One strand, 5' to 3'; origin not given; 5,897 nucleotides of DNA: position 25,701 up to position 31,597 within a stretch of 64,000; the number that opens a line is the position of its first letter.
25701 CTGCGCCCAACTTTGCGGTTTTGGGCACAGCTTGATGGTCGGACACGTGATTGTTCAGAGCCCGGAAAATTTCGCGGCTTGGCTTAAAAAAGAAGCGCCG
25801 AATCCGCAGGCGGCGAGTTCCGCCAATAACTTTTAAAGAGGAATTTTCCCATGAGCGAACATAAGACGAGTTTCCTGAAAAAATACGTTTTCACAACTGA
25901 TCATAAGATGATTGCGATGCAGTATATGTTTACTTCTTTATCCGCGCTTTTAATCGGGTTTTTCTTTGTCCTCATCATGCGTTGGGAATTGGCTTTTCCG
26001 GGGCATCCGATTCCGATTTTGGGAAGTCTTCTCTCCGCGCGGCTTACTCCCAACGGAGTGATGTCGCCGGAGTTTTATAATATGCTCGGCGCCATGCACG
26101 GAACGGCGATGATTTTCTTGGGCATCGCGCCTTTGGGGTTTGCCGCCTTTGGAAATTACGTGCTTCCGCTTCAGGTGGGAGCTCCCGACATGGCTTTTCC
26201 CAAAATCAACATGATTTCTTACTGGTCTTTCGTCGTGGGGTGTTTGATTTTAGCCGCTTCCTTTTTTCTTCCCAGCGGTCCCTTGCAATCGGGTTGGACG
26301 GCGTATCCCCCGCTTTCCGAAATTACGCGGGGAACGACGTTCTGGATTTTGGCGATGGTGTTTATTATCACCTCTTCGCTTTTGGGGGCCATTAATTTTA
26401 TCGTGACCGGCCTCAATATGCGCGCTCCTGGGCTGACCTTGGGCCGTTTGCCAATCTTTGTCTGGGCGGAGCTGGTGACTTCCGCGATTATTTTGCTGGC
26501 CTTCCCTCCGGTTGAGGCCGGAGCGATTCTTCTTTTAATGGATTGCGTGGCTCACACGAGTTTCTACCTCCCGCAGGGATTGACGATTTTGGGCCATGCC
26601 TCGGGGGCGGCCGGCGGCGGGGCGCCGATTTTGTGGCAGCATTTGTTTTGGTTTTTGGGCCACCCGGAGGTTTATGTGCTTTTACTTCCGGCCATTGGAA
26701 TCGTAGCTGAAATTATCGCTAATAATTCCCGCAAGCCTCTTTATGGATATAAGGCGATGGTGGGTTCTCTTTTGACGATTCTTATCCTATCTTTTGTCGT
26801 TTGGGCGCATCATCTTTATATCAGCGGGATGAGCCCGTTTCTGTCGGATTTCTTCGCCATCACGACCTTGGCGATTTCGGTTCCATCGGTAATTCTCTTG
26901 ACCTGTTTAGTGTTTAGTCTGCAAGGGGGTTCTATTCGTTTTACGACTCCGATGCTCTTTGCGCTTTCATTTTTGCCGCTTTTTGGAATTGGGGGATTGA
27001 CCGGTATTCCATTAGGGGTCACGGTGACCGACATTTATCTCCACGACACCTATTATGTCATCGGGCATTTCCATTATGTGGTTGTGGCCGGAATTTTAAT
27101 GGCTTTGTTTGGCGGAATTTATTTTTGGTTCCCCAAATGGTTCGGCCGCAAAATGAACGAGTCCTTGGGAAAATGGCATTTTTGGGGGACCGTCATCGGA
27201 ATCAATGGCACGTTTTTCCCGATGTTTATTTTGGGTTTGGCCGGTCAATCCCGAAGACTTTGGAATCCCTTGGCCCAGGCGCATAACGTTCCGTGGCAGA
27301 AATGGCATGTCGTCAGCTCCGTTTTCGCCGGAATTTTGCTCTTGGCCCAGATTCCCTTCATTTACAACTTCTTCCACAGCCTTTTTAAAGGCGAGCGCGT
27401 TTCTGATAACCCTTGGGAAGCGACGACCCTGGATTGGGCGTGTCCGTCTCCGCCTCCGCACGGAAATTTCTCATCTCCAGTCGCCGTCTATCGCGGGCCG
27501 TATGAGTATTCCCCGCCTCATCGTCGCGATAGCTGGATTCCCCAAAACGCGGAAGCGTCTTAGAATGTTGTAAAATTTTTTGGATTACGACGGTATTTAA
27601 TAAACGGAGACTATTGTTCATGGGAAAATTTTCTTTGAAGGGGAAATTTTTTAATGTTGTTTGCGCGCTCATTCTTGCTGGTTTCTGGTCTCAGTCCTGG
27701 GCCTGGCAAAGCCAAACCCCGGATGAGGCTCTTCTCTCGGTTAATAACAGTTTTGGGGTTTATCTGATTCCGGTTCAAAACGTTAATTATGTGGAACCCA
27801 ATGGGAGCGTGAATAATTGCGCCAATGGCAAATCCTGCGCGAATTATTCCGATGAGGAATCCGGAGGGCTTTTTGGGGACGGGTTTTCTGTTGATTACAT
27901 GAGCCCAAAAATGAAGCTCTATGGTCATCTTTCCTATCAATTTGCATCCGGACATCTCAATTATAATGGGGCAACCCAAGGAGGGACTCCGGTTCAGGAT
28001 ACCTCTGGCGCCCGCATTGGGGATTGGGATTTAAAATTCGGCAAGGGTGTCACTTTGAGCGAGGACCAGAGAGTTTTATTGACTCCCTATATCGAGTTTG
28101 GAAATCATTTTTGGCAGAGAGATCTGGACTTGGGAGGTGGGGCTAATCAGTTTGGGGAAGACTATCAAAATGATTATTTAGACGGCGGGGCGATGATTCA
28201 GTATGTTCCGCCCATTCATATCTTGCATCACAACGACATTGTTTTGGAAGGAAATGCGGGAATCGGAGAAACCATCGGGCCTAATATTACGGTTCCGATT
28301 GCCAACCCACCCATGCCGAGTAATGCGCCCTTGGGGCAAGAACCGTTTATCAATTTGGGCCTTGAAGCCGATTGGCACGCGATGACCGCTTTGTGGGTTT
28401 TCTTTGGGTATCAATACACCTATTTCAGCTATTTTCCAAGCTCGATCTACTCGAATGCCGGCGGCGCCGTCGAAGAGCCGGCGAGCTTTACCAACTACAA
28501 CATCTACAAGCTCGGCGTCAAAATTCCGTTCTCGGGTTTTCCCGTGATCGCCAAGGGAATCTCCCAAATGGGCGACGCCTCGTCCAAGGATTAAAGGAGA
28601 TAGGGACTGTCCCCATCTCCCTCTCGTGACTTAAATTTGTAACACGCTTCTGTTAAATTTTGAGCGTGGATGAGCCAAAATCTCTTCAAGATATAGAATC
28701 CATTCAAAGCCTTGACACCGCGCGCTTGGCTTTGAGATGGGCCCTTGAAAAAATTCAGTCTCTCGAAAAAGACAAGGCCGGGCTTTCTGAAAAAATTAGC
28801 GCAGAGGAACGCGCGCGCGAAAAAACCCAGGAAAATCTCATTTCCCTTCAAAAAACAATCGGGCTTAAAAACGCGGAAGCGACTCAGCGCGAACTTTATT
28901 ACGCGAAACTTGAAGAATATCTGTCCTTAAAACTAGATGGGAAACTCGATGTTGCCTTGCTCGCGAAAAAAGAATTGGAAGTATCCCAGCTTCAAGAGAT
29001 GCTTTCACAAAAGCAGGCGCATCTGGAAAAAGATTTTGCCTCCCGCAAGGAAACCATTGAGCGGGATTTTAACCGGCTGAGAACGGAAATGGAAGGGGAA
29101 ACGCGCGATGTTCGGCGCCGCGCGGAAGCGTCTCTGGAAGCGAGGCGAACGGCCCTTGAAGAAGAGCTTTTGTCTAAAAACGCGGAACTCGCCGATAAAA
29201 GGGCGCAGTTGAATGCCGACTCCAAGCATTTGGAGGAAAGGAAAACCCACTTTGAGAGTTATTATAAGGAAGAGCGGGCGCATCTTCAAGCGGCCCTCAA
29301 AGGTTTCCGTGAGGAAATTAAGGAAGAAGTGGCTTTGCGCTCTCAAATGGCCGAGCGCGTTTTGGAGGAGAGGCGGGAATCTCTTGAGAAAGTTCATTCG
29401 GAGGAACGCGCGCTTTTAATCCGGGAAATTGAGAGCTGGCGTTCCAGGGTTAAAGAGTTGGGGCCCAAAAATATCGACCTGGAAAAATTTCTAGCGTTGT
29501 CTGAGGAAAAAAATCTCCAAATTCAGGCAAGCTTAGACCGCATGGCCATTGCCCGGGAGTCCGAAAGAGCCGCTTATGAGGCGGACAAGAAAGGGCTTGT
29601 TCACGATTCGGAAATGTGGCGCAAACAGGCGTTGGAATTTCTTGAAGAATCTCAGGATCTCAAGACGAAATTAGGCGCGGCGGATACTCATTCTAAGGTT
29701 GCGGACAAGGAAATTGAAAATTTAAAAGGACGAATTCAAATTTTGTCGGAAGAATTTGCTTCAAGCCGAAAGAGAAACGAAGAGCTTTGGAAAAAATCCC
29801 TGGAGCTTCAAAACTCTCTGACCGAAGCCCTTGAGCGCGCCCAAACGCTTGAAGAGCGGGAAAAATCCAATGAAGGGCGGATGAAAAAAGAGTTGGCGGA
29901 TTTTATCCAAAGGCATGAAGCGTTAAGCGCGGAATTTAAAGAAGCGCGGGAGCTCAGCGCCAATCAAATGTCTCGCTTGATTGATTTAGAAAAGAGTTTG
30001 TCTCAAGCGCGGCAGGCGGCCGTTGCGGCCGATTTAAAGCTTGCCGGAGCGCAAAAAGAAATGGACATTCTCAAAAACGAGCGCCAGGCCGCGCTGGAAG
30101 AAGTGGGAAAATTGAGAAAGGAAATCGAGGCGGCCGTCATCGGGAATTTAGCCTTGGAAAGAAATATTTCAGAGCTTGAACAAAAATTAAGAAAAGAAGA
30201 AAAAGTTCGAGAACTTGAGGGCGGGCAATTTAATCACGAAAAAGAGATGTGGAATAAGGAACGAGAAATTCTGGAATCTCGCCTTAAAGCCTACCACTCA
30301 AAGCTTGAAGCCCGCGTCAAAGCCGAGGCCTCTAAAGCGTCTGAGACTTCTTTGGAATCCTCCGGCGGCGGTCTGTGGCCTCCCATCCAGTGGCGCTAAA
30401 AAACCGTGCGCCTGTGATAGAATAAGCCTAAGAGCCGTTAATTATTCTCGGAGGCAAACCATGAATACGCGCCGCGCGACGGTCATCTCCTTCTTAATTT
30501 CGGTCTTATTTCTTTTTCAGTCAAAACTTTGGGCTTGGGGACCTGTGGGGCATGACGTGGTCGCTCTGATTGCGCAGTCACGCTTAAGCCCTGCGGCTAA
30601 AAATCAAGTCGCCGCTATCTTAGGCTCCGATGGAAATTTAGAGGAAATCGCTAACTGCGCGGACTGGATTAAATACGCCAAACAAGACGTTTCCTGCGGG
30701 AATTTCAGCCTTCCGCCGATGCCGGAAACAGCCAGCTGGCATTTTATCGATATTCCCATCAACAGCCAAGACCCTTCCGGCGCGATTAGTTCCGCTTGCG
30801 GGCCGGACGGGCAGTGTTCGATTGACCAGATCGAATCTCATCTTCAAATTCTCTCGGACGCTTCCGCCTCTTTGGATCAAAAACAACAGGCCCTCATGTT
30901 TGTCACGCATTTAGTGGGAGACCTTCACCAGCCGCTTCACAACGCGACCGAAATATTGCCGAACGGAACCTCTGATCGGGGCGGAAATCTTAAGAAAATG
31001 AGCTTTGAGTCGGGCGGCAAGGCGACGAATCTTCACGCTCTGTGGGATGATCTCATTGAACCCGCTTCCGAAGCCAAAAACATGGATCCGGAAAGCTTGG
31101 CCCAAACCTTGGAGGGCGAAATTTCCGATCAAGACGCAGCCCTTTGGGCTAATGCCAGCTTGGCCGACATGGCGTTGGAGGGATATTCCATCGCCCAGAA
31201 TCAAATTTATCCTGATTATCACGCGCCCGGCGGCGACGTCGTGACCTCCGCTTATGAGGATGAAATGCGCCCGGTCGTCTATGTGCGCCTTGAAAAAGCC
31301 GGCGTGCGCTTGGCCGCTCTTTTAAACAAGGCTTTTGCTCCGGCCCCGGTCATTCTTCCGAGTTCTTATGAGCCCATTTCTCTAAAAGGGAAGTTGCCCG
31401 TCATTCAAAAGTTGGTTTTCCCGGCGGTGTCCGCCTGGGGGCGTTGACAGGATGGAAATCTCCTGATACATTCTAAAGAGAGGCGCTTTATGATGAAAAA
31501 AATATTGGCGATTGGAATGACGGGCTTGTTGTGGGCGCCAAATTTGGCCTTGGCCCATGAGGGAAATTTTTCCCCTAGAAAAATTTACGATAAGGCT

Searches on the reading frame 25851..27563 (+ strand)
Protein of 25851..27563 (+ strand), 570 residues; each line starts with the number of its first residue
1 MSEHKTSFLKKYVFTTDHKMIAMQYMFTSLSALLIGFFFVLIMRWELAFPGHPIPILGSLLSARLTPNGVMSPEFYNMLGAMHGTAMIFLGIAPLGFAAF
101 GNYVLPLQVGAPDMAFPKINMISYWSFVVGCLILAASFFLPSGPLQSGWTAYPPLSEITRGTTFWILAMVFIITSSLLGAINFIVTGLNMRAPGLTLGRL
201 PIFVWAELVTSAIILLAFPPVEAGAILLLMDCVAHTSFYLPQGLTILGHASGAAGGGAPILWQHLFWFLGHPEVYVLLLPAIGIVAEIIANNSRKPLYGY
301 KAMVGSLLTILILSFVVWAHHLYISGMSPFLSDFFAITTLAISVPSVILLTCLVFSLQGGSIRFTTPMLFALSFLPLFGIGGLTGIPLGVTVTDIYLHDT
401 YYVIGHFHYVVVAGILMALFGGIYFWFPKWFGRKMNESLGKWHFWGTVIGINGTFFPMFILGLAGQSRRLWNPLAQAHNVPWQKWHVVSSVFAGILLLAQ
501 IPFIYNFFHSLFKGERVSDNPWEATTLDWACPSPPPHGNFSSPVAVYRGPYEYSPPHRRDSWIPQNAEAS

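Call 42: search_protein_families(library=pfam, proteins=[window:25851-27563:+], max_evalue=0.0001)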
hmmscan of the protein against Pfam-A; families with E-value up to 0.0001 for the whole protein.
window:25851-27563:+ (570 aa): 1 family
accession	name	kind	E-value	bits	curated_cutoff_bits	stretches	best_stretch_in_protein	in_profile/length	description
PF00115.25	COX1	-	2.9e-135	451.9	34.8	1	21-493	2-434/436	Cytochrome C and Quinol oxidase polypeptide I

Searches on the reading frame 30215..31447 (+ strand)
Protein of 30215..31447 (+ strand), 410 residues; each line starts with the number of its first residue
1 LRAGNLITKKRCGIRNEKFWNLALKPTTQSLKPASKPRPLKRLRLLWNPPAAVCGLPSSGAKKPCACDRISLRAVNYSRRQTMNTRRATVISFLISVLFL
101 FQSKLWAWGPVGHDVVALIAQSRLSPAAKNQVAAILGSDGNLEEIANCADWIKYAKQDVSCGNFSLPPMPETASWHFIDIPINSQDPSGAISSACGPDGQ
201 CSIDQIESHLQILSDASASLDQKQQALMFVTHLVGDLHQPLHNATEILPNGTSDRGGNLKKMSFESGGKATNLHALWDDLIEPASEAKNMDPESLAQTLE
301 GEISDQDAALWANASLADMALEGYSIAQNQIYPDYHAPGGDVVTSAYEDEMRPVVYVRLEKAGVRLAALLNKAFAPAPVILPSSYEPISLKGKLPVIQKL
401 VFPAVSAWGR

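Call 28: search_protein_families(library=pfam, proteins=[window:30215-31447:+], max_evalue=0.001)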
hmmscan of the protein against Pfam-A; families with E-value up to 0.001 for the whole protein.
window:30215-31447:+ (410 aa): 1 family
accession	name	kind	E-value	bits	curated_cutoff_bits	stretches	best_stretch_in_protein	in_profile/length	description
PF02265.22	S1-P1_nuclease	-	1.2e-54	186.4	29.5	1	108-374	1-257/258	S1/P1 Nuclease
